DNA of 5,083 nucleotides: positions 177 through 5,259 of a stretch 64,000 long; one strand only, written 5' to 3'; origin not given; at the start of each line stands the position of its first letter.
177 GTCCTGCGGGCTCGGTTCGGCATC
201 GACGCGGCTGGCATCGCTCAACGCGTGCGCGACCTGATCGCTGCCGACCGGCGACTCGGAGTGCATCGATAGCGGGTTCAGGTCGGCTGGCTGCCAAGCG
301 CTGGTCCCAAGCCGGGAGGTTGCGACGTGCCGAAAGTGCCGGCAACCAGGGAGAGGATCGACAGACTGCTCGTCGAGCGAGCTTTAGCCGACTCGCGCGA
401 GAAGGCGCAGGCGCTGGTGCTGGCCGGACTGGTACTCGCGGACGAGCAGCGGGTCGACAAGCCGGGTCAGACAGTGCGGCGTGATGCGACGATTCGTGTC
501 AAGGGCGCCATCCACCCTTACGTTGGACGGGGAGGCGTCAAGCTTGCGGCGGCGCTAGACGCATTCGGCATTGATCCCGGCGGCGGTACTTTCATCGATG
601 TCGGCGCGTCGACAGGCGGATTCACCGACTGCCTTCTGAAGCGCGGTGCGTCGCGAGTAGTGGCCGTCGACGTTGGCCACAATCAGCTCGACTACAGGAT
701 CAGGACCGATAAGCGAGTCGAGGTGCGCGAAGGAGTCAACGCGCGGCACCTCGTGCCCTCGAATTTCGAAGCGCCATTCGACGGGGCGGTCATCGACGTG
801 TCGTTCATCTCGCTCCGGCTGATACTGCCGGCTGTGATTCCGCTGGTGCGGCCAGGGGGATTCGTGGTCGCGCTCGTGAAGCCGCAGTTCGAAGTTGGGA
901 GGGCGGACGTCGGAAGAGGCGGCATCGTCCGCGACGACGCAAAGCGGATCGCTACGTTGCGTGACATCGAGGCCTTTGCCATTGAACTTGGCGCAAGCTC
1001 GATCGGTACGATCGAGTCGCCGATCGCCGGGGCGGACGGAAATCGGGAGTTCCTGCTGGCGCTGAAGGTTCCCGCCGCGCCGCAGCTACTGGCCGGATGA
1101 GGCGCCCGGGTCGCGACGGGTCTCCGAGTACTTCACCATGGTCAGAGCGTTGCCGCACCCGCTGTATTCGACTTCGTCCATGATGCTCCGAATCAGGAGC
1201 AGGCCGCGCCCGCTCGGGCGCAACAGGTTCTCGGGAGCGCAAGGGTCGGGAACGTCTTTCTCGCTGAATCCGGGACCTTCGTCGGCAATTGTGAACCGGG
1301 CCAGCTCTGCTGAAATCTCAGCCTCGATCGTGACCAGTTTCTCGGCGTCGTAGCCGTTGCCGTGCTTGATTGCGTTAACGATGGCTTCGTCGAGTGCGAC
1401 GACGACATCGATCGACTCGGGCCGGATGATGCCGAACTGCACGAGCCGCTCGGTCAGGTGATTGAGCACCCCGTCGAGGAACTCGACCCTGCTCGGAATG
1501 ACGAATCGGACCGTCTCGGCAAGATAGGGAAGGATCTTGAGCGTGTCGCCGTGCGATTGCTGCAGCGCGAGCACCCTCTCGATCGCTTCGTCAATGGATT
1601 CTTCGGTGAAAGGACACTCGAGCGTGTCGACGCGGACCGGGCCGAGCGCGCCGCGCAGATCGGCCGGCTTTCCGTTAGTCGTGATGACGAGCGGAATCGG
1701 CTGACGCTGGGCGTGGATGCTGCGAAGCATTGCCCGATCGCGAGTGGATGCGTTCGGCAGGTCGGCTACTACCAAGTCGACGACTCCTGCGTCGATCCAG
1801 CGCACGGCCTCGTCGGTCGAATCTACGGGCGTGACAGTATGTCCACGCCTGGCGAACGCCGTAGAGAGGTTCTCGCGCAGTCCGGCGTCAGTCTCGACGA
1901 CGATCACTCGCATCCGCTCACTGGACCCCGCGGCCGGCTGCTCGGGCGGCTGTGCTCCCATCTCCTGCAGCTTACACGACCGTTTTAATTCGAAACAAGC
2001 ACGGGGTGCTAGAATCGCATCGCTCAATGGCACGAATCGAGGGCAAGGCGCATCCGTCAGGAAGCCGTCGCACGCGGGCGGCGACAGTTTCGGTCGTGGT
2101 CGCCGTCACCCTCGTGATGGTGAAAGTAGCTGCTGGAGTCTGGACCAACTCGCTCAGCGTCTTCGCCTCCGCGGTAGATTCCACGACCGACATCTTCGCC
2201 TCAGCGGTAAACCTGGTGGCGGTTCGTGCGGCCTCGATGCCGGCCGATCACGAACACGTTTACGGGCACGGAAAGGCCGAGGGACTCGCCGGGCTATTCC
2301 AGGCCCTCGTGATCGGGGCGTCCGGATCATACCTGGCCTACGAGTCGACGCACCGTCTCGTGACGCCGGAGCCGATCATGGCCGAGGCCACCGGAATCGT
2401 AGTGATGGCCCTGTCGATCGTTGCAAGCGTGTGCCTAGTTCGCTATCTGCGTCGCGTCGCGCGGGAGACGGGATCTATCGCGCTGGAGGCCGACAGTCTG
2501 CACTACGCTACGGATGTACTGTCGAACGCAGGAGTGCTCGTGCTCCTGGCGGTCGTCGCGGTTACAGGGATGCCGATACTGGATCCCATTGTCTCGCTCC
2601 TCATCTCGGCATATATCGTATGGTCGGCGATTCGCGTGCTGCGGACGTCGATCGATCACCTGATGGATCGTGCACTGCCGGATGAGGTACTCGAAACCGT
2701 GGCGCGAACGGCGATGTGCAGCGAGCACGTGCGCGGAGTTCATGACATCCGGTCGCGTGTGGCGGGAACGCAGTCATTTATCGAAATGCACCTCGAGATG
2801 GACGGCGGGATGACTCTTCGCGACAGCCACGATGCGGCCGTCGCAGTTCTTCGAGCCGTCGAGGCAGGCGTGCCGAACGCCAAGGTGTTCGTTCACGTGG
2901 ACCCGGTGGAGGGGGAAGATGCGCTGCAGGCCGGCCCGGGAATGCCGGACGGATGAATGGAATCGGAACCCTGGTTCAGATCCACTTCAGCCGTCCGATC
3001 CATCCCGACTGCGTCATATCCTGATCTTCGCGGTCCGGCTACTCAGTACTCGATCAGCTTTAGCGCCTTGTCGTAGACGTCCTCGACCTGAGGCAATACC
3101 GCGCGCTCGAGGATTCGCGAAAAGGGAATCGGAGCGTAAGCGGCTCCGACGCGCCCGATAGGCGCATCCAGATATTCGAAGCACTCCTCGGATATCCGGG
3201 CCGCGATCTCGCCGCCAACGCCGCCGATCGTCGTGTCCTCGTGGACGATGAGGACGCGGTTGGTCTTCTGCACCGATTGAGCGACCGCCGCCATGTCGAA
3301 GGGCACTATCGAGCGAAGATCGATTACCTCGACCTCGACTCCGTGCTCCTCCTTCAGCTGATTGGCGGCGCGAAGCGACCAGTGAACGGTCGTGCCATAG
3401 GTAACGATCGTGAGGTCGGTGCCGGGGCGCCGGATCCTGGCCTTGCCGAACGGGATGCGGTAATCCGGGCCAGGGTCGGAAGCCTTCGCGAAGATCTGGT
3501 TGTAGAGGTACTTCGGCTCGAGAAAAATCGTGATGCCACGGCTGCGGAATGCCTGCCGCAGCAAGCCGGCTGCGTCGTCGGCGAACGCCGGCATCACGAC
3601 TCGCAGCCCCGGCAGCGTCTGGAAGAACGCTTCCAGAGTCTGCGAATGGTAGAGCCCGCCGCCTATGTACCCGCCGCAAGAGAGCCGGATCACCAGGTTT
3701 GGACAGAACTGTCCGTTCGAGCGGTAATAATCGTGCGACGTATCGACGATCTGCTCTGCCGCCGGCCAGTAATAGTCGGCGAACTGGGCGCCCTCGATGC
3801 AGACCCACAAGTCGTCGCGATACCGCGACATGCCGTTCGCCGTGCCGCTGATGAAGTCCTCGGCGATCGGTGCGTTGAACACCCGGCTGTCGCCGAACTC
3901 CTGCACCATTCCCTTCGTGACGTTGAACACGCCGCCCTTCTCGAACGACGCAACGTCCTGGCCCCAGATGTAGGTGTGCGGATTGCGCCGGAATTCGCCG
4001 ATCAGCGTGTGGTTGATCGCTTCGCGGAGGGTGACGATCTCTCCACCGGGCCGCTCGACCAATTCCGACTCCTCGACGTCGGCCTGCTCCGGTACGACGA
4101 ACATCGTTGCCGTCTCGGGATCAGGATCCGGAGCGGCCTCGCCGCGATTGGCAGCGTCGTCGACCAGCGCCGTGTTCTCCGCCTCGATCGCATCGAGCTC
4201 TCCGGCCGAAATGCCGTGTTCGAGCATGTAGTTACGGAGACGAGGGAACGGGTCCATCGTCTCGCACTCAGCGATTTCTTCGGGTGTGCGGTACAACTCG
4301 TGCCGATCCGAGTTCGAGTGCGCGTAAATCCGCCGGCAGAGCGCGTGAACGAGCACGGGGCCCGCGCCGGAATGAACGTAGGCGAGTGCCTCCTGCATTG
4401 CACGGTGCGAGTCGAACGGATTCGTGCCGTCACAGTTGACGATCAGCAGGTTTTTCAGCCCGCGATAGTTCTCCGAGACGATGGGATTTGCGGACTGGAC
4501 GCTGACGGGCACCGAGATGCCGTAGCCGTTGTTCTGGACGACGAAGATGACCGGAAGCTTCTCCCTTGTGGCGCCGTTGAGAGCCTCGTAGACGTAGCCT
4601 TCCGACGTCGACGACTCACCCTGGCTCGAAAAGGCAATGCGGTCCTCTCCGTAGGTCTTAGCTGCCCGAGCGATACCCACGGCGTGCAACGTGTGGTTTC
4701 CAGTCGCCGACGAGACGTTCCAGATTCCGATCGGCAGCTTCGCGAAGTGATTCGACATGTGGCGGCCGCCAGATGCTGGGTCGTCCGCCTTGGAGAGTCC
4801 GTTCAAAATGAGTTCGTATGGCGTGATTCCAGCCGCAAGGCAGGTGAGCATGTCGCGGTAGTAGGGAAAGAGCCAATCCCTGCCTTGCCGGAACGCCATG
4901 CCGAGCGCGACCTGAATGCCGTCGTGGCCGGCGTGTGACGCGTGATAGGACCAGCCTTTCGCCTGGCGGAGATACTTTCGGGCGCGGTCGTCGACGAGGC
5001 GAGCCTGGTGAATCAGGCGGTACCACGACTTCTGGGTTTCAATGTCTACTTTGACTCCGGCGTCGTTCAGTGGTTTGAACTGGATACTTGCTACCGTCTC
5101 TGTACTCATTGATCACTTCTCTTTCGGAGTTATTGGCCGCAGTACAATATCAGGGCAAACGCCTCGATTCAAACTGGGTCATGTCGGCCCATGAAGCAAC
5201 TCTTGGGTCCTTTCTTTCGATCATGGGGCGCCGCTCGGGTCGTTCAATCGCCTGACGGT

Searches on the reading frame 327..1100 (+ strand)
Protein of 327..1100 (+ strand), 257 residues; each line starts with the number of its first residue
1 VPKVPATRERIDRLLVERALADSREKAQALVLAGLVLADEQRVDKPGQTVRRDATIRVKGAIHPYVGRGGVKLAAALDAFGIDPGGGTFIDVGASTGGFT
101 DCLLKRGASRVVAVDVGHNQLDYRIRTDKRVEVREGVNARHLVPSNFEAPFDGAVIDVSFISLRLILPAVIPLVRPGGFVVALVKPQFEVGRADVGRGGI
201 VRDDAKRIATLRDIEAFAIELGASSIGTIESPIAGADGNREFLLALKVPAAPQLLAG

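Call 54: search_protein_families(library=pfam, proteins=[window:327-1100:+])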
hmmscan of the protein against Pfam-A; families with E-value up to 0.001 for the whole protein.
window:327-1100:+ (257 aa): 2 families
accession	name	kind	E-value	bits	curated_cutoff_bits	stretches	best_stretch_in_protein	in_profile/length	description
PF01728.25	FtsJ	-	6.5e-39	134.2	24.1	1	65-247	1-180/181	FtsJ-like methyltransferase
PF01479.30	S4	-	1.4e-07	31.6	22.8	1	9-55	1-47/48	S4 domain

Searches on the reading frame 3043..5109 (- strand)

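Call 54: search_protein_families(library=pfam, proteins=[window:3043-5109:-])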
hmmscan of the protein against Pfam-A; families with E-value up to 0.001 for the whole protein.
window:3043-5109:- (688 aa): 5 families
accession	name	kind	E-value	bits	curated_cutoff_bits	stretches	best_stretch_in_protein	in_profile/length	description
PF00676.26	E1_dh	-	1.7e-52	178.7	22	1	34-332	5-300/300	Dehydrogenase E1 component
PF02780.25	Transketolase_C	-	1.3e-38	132.2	25.9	1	555-678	1-124/124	Transketolase, C-terminal domain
PF02779.29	Transket_pyr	-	4.5e-31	108.3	27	1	359-537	3-173/174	Transketolase, pyrimidine binding domain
PF13292.11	DXP_synthase_N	-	0.00011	22.1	21.2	1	142-202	119-179/274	1-deoxy-D-xylulose-5-phosphate synthase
PF17147.9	PFOR_II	-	0.00037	21.2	27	0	565-640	2-75/102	Pyruvate:ferredoxin oxidoreductase core domain II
